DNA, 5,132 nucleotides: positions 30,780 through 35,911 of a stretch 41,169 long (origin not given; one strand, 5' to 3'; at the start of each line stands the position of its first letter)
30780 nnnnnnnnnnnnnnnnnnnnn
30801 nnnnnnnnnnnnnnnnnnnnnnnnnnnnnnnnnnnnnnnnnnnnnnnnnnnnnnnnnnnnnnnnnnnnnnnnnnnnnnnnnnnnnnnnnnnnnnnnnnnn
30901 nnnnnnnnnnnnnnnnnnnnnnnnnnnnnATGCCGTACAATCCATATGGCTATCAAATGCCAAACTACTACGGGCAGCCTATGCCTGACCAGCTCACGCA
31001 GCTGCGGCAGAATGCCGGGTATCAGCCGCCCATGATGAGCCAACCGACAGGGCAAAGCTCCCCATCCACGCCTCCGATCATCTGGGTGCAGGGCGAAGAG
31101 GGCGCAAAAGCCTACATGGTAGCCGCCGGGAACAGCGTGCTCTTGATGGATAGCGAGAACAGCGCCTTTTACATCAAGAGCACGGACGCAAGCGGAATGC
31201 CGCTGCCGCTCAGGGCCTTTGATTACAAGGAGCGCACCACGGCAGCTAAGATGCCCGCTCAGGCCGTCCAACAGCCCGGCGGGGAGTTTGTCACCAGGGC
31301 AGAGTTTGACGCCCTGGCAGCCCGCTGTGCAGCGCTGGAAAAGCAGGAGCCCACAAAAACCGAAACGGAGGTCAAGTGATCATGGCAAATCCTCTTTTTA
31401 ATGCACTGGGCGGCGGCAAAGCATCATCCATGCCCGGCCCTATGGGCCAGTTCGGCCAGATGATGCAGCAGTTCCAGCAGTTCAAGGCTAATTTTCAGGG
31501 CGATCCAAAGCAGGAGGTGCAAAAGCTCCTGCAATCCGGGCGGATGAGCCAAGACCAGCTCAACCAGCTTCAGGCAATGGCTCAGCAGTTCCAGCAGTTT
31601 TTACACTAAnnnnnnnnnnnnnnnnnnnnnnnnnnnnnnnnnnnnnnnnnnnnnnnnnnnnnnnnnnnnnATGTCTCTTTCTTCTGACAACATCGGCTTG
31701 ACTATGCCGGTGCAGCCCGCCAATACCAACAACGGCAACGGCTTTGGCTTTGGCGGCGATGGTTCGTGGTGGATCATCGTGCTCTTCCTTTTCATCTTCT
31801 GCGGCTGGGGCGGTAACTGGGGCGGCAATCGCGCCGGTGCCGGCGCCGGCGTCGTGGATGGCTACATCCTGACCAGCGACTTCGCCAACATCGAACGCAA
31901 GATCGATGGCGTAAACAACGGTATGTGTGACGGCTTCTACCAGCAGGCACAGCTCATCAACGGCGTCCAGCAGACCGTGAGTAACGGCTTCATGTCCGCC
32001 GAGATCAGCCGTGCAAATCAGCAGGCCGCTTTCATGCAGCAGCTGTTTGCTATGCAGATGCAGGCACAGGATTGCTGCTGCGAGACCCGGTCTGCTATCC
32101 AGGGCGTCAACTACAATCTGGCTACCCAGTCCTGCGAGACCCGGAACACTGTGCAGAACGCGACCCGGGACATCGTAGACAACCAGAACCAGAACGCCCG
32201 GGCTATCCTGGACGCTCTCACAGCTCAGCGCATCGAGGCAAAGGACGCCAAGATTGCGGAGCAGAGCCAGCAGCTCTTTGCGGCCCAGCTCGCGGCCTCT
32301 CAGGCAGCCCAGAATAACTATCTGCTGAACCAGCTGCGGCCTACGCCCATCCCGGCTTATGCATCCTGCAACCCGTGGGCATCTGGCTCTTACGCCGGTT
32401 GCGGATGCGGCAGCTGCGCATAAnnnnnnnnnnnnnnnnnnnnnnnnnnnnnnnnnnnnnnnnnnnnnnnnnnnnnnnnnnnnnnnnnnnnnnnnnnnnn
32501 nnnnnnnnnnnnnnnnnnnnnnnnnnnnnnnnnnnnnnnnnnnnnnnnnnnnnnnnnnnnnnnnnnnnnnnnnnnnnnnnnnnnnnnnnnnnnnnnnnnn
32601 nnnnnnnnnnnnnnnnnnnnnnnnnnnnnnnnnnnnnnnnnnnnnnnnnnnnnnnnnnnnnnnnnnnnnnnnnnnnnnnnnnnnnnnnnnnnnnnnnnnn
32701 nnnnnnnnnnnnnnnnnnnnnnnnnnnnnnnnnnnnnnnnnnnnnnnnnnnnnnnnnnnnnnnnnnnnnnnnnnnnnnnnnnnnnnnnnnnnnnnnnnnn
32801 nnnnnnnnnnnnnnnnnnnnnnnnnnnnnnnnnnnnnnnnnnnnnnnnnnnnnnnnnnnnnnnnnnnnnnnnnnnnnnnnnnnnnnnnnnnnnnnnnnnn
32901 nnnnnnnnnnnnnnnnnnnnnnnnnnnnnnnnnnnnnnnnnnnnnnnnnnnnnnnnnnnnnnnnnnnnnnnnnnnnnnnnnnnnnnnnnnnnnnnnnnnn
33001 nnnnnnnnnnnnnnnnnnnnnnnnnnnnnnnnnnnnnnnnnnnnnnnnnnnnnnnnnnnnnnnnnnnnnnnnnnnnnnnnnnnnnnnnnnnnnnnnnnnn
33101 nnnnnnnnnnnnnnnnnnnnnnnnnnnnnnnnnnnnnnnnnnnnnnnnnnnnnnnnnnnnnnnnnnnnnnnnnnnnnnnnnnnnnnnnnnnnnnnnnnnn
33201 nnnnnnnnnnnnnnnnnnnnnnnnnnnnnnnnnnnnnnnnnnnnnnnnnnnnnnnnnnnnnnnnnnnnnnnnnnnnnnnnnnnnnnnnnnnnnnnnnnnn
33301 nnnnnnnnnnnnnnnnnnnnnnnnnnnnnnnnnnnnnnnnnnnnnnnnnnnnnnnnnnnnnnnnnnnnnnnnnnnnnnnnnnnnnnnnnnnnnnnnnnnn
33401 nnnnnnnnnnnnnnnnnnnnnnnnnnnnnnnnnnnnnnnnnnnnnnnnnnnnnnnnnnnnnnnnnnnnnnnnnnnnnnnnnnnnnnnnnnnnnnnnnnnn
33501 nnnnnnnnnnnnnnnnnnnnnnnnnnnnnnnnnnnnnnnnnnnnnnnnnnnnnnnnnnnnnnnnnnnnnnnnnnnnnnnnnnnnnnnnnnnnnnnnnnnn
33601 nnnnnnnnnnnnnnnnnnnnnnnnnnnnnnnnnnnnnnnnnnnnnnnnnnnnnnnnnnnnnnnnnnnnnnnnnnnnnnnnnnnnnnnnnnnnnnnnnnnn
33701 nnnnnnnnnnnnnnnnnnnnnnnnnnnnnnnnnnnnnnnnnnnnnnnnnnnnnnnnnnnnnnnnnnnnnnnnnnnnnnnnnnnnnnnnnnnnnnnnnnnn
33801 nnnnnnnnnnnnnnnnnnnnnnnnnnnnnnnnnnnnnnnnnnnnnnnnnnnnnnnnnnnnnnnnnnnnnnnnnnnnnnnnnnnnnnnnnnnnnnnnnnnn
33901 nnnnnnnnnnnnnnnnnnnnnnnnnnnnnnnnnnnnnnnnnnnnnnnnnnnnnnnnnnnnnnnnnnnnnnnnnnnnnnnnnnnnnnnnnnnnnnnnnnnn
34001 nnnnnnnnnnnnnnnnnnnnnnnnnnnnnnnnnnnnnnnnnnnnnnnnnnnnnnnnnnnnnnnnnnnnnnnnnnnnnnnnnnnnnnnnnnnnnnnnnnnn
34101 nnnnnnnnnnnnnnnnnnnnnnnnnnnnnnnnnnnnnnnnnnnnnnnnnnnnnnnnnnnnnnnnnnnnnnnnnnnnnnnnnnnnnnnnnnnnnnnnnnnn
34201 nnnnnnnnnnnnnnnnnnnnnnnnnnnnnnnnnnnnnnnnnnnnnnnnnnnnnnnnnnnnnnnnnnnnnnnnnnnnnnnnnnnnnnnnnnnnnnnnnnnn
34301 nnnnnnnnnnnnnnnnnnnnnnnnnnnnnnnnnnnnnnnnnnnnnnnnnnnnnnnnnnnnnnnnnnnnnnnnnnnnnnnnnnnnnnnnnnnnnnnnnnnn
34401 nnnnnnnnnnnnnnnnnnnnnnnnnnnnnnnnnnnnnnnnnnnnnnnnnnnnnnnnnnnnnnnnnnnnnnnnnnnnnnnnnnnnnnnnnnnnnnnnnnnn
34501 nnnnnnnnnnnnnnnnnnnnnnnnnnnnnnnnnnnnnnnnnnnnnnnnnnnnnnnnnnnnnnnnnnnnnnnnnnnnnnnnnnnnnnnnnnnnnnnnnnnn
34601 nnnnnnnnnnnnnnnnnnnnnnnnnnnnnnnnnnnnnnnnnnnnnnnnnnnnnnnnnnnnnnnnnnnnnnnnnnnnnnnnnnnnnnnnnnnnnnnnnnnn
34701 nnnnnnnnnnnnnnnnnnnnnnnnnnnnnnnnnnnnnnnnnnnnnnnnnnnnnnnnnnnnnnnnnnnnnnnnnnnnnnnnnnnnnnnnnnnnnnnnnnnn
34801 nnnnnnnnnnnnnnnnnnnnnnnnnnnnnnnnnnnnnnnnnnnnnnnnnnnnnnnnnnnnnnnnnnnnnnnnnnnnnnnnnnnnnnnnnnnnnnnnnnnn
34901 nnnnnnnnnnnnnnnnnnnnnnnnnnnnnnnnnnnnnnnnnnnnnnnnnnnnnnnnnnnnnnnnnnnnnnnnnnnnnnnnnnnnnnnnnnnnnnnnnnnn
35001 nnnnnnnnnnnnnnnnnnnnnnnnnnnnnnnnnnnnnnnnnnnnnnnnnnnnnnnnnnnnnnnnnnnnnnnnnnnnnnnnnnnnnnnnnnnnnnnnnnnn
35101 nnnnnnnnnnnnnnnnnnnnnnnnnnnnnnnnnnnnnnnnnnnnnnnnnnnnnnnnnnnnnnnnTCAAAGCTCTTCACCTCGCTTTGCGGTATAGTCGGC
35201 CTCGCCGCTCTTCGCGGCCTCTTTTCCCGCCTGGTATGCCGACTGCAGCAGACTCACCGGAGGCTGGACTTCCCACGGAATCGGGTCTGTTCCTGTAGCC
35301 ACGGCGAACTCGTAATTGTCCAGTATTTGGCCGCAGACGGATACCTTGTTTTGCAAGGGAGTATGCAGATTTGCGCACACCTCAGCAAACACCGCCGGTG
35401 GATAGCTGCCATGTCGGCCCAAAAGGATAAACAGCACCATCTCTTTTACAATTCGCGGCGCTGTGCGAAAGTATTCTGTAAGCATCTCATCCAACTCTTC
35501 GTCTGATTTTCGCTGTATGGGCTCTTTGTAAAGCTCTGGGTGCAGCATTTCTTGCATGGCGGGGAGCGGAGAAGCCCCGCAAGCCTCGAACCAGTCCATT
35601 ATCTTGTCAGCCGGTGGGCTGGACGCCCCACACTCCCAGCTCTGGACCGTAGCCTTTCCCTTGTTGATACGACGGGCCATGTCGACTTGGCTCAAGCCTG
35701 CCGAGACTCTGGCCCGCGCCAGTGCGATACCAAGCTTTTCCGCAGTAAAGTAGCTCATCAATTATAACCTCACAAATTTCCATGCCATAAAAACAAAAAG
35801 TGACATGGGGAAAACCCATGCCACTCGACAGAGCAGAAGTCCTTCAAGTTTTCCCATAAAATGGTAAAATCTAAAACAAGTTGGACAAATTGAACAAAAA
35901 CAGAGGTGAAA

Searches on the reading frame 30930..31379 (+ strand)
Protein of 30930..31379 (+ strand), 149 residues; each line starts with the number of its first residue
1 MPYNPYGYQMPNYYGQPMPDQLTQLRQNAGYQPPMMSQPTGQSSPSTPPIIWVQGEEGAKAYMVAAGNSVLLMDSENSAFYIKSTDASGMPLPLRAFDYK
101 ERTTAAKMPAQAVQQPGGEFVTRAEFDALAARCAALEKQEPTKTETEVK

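Call 9: search_protein_families(library=pfam, proteins=[window:30930-31379:+], max_evalue=0.01)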
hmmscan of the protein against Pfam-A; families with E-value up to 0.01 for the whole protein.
window:30930-31379:+ (149 aa): 0 families

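Call 10: search_protein_families(library=phrogs, proteins=[window:30930-31379:+], max_evalue=0.001)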
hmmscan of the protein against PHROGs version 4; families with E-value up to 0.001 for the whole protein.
window:30930-31379:+ (149 aa): 1 family
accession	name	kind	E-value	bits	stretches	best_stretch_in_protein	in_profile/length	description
phrog_21718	-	unknown function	1.1e-33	117.4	1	1-147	9-151/159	-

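Call 43: search_protein_families(library=padloc, proteins=[window:30930-31379:+], max_evalue=0.01)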
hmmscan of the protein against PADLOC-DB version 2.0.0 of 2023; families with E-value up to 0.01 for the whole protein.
window:30930-31379:+ (149 aa): 0 families

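Call 50: search_protein_families(library=ncbifam, proteins=[window:30930-31379:+], max_evalue=0.01)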
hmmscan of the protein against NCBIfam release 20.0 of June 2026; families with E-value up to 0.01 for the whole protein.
window:30930-31379:+ (149 aa): 0 families

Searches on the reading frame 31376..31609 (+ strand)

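Call 9: search_protein_families(library=pfam, proteins=[window:31376-31609:+], max_evalue=0.01)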
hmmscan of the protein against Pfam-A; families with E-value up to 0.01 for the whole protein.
window:31376-31609:+ (77 aa): 1 family
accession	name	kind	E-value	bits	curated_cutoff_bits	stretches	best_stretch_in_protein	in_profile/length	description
PF19443.4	DAHL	-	0.0017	18.5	38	1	26-74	145-192/221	DAHL domain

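Call 10: search_protein_families(library=phrogs, proteins=[window:31376-31609:+], max_evalue=0.001)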
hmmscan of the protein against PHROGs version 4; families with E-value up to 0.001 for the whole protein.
window:31376-31609:+ (77 aa): 1 family
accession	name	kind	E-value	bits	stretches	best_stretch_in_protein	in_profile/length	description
phrog_22984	-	unknown function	1.1e-22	81.2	1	3-76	1-65/74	-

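Call 43: search_protein_families(library=padloc, proteins=[window:31376-31609:+], max_evalue=0.01)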
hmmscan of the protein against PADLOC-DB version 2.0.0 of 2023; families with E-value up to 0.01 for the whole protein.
window:31376-31609:+ (77 aa): 0 families

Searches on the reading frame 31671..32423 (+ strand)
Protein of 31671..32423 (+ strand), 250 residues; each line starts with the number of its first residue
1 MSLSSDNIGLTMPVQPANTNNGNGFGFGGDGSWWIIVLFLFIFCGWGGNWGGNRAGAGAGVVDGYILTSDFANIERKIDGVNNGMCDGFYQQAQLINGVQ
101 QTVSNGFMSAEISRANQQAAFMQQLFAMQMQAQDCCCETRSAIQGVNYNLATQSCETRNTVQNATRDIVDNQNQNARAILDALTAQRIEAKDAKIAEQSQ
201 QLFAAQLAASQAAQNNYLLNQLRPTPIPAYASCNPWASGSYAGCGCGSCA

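Call 9: search_protein_families(library=pfam, proteins=[window:31671-32423:+], max_evalue=0.01)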
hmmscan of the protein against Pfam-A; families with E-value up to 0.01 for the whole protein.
window:31671-32423:+ (250 aa): 0 families

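Call 10: search_protein_families(library=phrogs, proteins=[window:31671-32423:+], max_evalue=0.001)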
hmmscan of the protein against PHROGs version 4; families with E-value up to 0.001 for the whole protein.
window:31671-32423:+ (250 aa): 1 family
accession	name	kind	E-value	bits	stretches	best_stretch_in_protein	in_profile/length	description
phrog_16490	-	unknown function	1e-43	151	1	1-222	1-225/286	-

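Call 43: search_protein_families(library=padloc, proteins=[window:31671-32423:+], max_evalue=0.01)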
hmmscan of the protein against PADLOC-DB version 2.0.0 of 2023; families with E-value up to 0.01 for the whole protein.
window:31671-32423:+ (250 aa): 0 families

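Call 50: search_protein_families(library=ncbifam, proteins=[window:31671-32423:+], max_evalue=0.01)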
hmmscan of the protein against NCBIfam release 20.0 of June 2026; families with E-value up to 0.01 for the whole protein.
window:31671-32423:+ (250 aa): 0 families

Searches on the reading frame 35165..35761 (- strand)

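Call 44: search_protein_families(library=pfam, proteins=[window:35165-35761:-], max_evalue=0.01)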
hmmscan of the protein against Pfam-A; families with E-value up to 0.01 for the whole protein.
window:35165-35761:- (198 aa): 2 families
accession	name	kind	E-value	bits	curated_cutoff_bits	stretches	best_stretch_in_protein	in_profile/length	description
PF01381.28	HTH_3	-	1.2e-06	28.9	23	1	14-65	1-52/55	Helix-turn-helix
PF13560.12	HTH_31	-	2e-06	28.5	27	1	10-65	2-58/64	Helix-turn-helix domain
